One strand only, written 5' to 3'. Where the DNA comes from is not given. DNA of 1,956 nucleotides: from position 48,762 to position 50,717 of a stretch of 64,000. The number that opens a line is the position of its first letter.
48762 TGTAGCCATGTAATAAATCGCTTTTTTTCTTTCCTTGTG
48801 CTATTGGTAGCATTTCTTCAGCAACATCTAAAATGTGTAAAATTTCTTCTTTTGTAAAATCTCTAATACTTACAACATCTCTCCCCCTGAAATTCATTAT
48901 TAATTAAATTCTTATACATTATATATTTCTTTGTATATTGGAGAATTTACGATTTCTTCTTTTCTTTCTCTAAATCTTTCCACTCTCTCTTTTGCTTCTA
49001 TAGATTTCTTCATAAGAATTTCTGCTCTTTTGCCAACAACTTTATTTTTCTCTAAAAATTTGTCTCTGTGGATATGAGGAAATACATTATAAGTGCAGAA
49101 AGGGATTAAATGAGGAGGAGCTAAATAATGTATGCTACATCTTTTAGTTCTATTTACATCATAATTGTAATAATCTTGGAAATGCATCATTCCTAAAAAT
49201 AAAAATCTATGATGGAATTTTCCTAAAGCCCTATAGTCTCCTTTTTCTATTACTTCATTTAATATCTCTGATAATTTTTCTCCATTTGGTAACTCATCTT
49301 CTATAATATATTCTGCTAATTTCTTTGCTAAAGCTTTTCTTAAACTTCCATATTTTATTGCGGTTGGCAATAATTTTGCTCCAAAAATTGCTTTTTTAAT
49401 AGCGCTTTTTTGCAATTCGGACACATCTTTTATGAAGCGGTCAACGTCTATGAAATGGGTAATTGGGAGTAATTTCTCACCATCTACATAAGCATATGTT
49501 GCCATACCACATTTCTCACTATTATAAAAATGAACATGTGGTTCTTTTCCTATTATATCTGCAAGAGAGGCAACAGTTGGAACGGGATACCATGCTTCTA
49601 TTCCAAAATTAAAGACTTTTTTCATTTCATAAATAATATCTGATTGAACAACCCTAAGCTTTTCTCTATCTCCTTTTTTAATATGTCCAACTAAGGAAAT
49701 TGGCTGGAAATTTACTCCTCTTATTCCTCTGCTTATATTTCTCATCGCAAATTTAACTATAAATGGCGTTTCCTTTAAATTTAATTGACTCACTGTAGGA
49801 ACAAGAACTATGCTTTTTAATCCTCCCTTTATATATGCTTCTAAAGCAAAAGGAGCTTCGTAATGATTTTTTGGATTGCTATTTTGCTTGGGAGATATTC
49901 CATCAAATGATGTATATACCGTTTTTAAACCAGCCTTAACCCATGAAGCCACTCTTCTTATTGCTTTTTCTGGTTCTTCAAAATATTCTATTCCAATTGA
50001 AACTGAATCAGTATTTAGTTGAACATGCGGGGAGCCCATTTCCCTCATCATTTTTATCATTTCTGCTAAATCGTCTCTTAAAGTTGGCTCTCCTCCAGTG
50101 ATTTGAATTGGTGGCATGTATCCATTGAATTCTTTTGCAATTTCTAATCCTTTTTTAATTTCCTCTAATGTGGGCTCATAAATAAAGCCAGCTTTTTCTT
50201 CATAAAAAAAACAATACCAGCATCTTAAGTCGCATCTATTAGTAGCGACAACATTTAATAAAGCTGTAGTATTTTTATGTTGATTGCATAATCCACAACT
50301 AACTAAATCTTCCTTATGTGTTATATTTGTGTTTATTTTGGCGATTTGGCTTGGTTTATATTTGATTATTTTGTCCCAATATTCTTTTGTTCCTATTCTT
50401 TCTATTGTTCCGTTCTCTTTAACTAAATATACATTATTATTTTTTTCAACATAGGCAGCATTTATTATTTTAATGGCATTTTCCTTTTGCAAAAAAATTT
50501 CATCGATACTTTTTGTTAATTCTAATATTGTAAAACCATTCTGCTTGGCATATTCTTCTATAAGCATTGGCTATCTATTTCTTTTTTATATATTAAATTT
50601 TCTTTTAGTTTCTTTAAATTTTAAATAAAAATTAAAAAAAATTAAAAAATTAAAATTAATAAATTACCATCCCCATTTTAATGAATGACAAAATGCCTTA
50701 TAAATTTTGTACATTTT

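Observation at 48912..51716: Large radical-SAM enzyme paired with a second GGR-family flavoprotein, a candidate membrane-lipid tailoring module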

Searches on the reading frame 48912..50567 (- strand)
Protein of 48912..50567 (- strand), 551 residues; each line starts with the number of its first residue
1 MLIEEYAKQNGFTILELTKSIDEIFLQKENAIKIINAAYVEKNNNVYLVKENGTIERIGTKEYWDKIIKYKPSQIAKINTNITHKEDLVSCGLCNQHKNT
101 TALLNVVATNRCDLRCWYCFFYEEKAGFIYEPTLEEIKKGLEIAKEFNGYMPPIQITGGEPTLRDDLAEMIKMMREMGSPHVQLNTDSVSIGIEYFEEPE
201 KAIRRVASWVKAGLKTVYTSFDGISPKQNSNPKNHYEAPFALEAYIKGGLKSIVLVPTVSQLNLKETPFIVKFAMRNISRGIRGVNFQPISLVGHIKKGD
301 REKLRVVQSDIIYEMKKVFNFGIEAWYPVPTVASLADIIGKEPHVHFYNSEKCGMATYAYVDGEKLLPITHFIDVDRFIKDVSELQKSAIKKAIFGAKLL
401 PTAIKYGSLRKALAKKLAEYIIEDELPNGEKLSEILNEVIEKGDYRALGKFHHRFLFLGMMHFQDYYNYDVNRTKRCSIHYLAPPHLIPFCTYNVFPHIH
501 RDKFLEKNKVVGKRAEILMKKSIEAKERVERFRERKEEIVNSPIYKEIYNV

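Call 3: search_protein_families(library=pfam, proteins=[window:48912-50567:-], max_evalue=0.01)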
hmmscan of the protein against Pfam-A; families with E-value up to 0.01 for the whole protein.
window:48912-50567:- (551 aa): 1 family
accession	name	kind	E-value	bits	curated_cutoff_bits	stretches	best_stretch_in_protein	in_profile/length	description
PF04055.27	Radical_SAM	-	6.9e-18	65.8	29.5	1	107-252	2-144/166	Radical SAM superfamily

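Call 4: search_protein_families(library=ncbifam, proteins=[window:48912-50567:-], max_evalue=0.01)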
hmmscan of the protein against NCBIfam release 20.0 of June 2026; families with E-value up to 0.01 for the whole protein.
window:48912-50567:- (551 aa): 31 families (the best 25 are shown)
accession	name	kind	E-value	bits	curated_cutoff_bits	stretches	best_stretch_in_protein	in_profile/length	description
NF045702.1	rSAM_GDGT_ether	equivalog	2.1e-128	429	450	1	32-509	10-483/486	tetraether lipid synthase Tes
NF045703.1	rSAM_Tes_intein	exception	2e-96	323.9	1700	2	119-549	611-1033/1040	tetraether lipid synthase Tes, intein-containing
NF045646.2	rSAM_Se_TrsS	equivalog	3.1e-53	180.9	490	2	32-317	11-293/441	radical SAM (seleno)protein TrsS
TIGR02666.1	moaA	equivalog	5e-15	55.3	284.05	1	96-274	4-180/336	GTP 3',8-cyclase MoaA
TIGR02668.1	moaA_archaeal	equivalog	9.2e-13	47.8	325.25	1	103-291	11-190/303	GTP 3',8-cyclase MoaA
NF001199.0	PRK00164.2-1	equivalog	4.3e-11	42.5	231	1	96-227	6-124/308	GTP 3',8-cyclase MoaA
TIGR02495.1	NrdG2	equivalog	4e-08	32.8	131.15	1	106-188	20-99/193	anaerobic ribonucleoside-triphosphate reductase activating protein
TIGR04317.1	W_rSAM_matur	equivalog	2e-07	30.5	380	1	106-234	8-123/349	tungsten cofactor oxidoreductase radical SAM maturase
TIGR02109.1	PQQ_syn_pqqE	equivalog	2e-07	30.3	381.35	1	106-275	11-170/358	pyrroloquinoline quinone biosynthesis protein PqqE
NF050035.1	rSAM_WgK_link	exception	2.8e-07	29.8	650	1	98-179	5-85/367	radical SAM/SPASM peptide maturase WgkB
TIGR03978.1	rSAM_paired_1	equivalog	2.9e-07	29.6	370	1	96-298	77-278/466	His-Xaa-Ser system radical SAM maturase HxsB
TIGR04340.1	rSAM_ACGX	hypoth_equivalog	3.3e-07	29.9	400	1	108-275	9-170/341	radical SAM/SPASM domain protein, ACGX system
NF038283.1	viperin_w_prok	equivalog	3.7e-07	29.6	180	1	104-179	4-84/281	viperin family antiviral radical SAM protein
TIGR04051.1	rSAM_NirJ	equivalog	5.2e-07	29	515.45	1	109-228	9-115/354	heme d1 biosynthesis radical SAM protein NirJ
TIGR04546.1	rSAM_ahbC_deAc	equivalog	5.2e-07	28.8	650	1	107-272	44-198/390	12,18-didecarboxysiroheme deacetylase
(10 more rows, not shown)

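Call 5: search_solved_structures(query=window:48912-50567:-, max_evalue=0.001, show_alignments=1)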
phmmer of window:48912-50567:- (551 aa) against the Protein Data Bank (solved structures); distinct sequences matched with E-value up to 0.001: 5.
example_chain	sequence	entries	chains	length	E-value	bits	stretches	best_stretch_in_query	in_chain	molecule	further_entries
7tol_A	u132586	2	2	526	2.9e-75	257.2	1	51-507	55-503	glycerol dibiphytanyl glycerol tetraether - macrocyclic archaeol synthase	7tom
5vsl_A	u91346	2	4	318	4.8e-05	25.5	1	98-187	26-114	Radical S-adenosyl methionine domain-containing protein 2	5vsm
6q2p_A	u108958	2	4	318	4.8e-05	25.5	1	98-188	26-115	Radical S-adenosyl methionine domain-containing protein 2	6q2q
1tv7_A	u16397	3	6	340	0.00045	22.3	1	105-191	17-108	Molybdenum cofactor biosynthesis protein A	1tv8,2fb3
2fb2_A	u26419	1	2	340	0.00054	22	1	106-191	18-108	Molybdenum cofactor biosynthesis protein A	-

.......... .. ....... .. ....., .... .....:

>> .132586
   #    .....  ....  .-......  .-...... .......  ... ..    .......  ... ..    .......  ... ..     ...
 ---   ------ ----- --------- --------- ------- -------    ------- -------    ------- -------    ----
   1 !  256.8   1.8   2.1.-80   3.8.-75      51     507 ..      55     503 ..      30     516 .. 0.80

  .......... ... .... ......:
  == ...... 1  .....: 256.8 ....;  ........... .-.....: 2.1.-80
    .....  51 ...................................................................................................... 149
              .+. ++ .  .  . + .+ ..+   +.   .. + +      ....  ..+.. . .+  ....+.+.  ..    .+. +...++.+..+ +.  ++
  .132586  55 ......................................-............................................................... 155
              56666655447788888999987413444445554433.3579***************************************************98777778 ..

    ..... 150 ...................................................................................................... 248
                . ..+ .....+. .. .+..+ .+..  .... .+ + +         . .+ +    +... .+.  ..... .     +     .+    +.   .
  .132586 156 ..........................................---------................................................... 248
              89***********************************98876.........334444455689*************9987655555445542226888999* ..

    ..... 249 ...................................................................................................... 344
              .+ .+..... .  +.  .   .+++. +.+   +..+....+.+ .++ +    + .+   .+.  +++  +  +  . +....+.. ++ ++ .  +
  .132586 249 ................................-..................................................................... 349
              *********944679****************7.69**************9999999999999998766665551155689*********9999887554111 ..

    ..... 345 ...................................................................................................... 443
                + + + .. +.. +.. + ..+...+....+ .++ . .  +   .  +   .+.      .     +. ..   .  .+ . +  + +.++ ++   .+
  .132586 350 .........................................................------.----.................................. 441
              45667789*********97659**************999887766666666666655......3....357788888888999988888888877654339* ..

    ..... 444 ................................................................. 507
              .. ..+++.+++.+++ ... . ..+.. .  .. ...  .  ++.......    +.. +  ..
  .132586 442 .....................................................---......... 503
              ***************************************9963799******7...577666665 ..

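Call 8: find_homologous_proteins(query=window:48912-50567:-, max_evalue=1e-10)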
Query window:48912-50567:- (551 aa): 1887 proteins with E <= 1e-10 among 8000 candidates; the best 120 are listed.
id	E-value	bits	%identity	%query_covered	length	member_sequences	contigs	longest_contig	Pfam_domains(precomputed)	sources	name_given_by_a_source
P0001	0.0e+0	1251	100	100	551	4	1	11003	PF04055.28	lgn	-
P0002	0.0e+0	1132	89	100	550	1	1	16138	PF04055.28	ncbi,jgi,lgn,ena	-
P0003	0.0e+0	1019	78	100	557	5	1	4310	PF04055.28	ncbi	-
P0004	0.0e+0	1012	77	100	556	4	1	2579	PF04055.28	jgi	-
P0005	1.6e-294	996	77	100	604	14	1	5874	PF04055.28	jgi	-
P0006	2.1e-288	976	75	100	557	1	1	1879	PF04055.28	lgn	-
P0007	7.5e-287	970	74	100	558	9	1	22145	PF04055.28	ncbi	-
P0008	2.7e-282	955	73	99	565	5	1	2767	PF04055.28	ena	-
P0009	6.0e-270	915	71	100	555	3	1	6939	PF04055.28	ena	-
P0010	1.4e-266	904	69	100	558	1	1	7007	PF04055.28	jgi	-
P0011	1.3e-265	900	68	100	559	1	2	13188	PF04055.28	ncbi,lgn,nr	ncbi:MAG: radical SAM protein [Candidatus Thermoplasmatota archaeon]|nr:radical SAM protein [Candida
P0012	2.4e-264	896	70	100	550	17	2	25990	PF04055.28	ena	-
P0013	8.3e-264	894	69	100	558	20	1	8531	PF04055.28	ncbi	-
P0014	1.5e-263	894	69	100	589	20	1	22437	PF04055.28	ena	-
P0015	2.8e-263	893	69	100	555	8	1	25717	PF04055.28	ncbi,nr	ncbi:MAG: radical SAM protein [Thermoplasmata archaeon]|nr:radical SAM protein [Thermoplasmata archa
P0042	6.4e-239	812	63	99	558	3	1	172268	PF04055.28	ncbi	-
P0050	7.7e-202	690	57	99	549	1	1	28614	PF04055.28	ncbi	-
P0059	5.3e-194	664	54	99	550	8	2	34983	PF04055.28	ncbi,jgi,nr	ncbi:radical SAM protein [Candidatus Bathyarchaeota archaeon]|nr:MAG: radical SAM protein [Candidatu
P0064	4.0e-179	615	52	97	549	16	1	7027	PF04055.28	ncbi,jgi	-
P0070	1.2e-176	607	52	98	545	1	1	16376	PF04055.28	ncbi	-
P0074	2.0e-173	596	50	97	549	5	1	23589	PF04055.28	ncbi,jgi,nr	ncbi:MAG: radical SAM protein [Candidatus Diapherotrites archaeon]|nr:radical SAM protein [Candidatu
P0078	4.3e-171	588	52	95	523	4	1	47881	PF04055.28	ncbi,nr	ncbi:MAG: radical SAM protein [Candidatus Aenigmarchaeota archaeon]|nr:radical SAM protein [Candidat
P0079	9.8e-171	587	51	98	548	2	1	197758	PF04055.28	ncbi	-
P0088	3.7e-152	526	48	96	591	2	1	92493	PF04055.28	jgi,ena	-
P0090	7.9e-130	452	45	97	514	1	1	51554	PF04055.28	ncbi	-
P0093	7.7e-123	429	43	97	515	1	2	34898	PF04055.28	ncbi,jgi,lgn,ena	-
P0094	3.2e-115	404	44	87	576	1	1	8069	PF23545.2,PF04055.28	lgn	-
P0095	2.1e-114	401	42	87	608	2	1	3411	PF23545.2,PF04055.28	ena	-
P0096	4.2e-114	400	42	87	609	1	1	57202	PF23545.2,PF04055.28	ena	-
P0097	2.8e-113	398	42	94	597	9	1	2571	PF23545.2,PF04055.28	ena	-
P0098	1.7e-111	392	42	87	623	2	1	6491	PF23545.2,PF04055.28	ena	-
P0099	3.3e-111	391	39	98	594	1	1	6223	PF23545.2,PF04055.28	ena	-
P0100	1.7e-110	388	41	87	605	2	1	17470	PF23545.2,PF04055.28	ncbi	-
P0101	2.0e-110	388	40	94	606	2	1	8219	PF23545.2,PF04055.28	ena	-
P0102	2.7e-110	388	41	94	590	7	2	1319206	PF23545.2,PF04055.28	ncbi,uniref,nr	ncbi:tetraether lipid synthase Tes [Fervidicoccus fontis]|uniref:Putative Fe-S osidoreductase n=1 Ta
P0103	2.9e-110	388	42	86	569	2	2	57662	PF23545.2,PF04055.28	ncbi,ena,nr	ncbi:MAG: radical SAM protein [Thermoprotei archaeon]|nr:MAG: radical SAM protein [Thermoprotei arch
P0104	3.1e-110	388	42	87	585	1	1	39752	PF23545.2,PF04055.28,PF13353.12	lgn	-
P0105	1.0e-109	386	42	91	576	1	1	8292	PF23545.2,PF04055.28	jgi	-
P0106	1.2e-109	386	40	94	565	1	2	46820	PF23545.2,PF04055.28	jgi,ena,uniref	uniref:Radical SAM protein n=1 Tax=Fervidicoccus fontis TaxID=683846 RepID=A0A7J3ZLQ8_9CREN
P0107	1.4e-109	385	42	86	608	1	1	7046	PF23545.2,PF04055.28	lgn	-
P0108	1.8e-109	385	40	87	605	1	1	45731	PF23545.2,PF04055.28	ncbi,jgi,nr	ncbi:MAG: radical SAM protein [Crenarchaeota archaeon]|nr:radical SAM protein [Thermoproteota archae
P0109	2.4e-109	385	42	94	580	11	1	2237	PF23545.2,PF04055.28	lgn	-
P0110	4.2e-109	384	37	99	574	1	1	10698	PF23545.2,PF04055.28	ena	-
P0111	9.8e-109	383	41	87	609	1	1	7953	PF23545.2,PF04055.28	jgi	jgi:uncharacterized radical SAM superfamily Fe-S cluster-containing enzyme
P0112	1.2e-108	382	39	94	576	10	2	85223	PF23545.2,PF04055.28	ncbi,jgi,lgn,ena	ncbi:MAG: tetraether lipid synthase Tes [Candidatus Njordarchaeales archaeon]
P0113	1.4e-108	382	41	94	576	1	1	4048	PF23545.2,PF04055.28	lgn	-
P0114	1.5e-108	382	41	87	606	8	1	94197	PF23545.2,PF04055.28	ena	-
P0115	1.9e-108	382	41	87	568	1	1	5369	PF23545.2,PF04055.28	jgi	-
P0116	1.9e-108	382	40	87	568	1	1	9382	PF23545.2,PF04055.28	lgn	-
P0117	2.3e-108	381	41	86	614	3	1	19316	PF23545.2,PF04055.28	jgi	jgi:uncharacterized radical SAM superfamily Fe-S cluster-containing enzyme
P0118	2.4e-108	381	41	87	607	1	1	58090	PF23545.2,PF04055.28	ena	-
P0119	3.1e-108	381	40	87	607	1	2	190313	PF23545.2,PF04055.28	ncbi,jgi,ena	-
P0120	6.4e-108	380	41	86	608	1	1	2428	PF23545.2,PF04055.28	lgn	-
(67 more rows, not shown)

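Call 18: find_related_loci(query=A1, collection=genome_contigs, flank=10000)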
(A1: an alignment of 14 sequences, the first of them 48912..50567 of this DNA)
Query A1 (551 aa) in genome_contigs; peptide patterns used: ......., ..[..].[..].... (x = any residue, [..] = any of these).
600 stretches matched a pattern (row limit reached: there are more); 549 encode a relative of the query (tblastn E <= 1e-3); the best 80 are kept; 80 distinct loci.
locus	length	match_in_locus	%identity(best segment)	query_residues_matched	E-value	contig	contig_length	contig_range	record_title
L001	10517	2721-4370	89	1-551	0e+0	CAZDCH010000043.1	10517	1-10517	MAG TPA_asm: uncultured Thermoplasmatales archaeon isolate binchicken_co6_521 genome assembly, contig: NODE_7717_length_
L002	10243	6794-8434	69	3-551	0e+0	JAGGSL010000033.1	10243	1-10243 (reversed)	MAG: Thermoplasmata archaeon isolate AUK021 PB_MANV_021_c_000000000444, whole genome shotgun sequence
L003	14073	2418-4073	69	1-549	0e+0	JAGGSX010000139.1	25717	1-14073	MAG: Thermoplasmata archaeon isolate AUK033 PB_MANV_033_c_000000000183, whole genome shotgun sequence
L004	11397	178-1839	68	3-551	0e+0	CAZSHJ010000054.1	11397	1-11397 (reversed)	MAG TPA_asm: uncultured Thermoplasmatales archaeon isolate binchicken_co100_451 genome assembly, contig: NODE_9126_lengt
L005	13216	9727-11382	68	3-551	0e+0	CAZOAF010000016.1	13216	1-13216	MAG TPA_asm: uncultured Thermoplasmatales archaeon isolate binchicken_co256_391 genome assembly, contig: NODE_11541_leng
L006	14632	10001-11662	63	3-550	0e+0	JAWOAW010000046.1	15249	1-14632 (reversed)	MAG: Thermoplasmatota archaeon isolate BLK2-2.bin.188 k191_1112623, whole genome shotgun sequence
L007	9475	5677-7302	55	3-549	0e+0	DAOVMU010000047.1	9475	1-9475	MAG TPA_asm: Candidatus Bathyarchaeota archaeon isolate CSMAG_1479 CSMAG_1479_k141_358940_length_9475_cov_10.0000, whole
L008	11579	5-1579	52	20-549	0e+0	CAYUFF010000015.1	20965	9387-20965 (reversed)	MAG TPA_asm: uncultured archaeon isolate SRP141559_co2_35 genome assembly, contig: NODE_90_length_20965_cov_15.208513, w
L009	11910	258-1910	52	1-549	0e+0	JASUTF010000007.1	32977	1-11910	MAG: Candidatus Iainarchaeum archaeon isolate DJKA99_ANT-F21_bin.46 scaffold_309, whole genome shotgun sequence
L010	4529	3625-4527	78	2-300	9e-165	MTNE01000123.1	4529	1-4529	MAG: Thermoplasmatales archaeon JdFR-43 JGI24020J35080_1005087, whole genome shotgun sequence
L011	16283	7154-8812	69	1-549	0e+0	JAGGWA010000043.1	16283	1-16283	MAG: Thermoplasmata archaeon isolate AUK114 PB_MBMC_068_c_000000000081, whole genome shotgun sequence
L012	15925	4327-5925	39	15-549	7e-113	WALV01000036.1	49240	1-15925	MAG: Candidatus Tiamatella sp. isolate S016_46_esom k151_46138, whole genome shotgun sequence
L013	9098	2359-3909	41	33-549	9e-113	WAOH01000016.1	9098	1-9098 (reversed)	MAG: Thermoproteota archaeon isolate S143_77_esom k151_130041, whole genome shotgun sequence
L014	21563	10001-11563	39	33-540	2e-110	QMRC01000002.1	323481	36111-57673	MAG: Thermoprotei archaeon isolate B15_G16 B15_Guay16_scaffold_00002, whole genome shotgun sequence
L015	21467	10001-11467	40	33-510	8e-110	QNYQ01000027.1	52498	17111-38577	MAG: Hyperthermus sp. isolate MAG 130 Ga0232637_10000012, whole genome shotgun sequence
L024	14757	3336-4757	42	30-503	2e-108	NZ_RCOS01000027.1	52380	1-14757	Candidatus Methanodesulfokora washburnensis strain MDKW Ga0080004_1098260, whole genome shotgun sequence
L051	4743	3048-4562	39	33-549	2e-104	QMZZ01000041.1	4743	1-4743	MAG: Candidatus Aenigmatarchaeota archaeon isolate B14_G16 B14_Guay16_scaffold_20574, whole genome shotgun sequence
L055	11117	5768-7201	42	35-522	6e-104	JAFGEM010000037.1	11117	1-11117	MAG: Candidatus Iainarchaeum archaeon isolate Zod_Metabat.1228 k87_4120737, whole genome shotgun sequence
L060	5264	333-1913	37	7-550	2e-103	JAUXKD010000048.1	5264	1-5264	MAG: Candidatus Aenigmatarchaeota archaeon isolate CSMAG_3099 CSMAG_3099_k127_1995493_length_5264_cov_7.0000, whole geno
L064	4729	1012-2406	39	31-502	4e-103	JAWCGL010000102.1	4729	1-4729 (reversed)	MAG: Candidatus Bathyarchaeia archaeon isolate JZ-1_202007_bins_68 JZ-1_202007_bins_68_scaffold_102, whole genome shotgu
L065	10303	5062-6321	42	79-510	1e-102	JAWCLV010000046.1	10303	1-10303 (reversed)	MAG: Candidatus Bathyarchaeia archaeon isolate JZ-2_201705_bins_236 JZ-2_201705_bins_236_scaffold_47, whole genome shotg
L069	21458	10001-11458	38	31-523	8e-102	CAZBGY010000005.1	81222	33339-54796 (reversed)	MAG TPA_asm: uncultured Candidatus Bathyarchaeia archaeon isolate SRP104967_co1_99 genome assembly, contig: NODE_69_leng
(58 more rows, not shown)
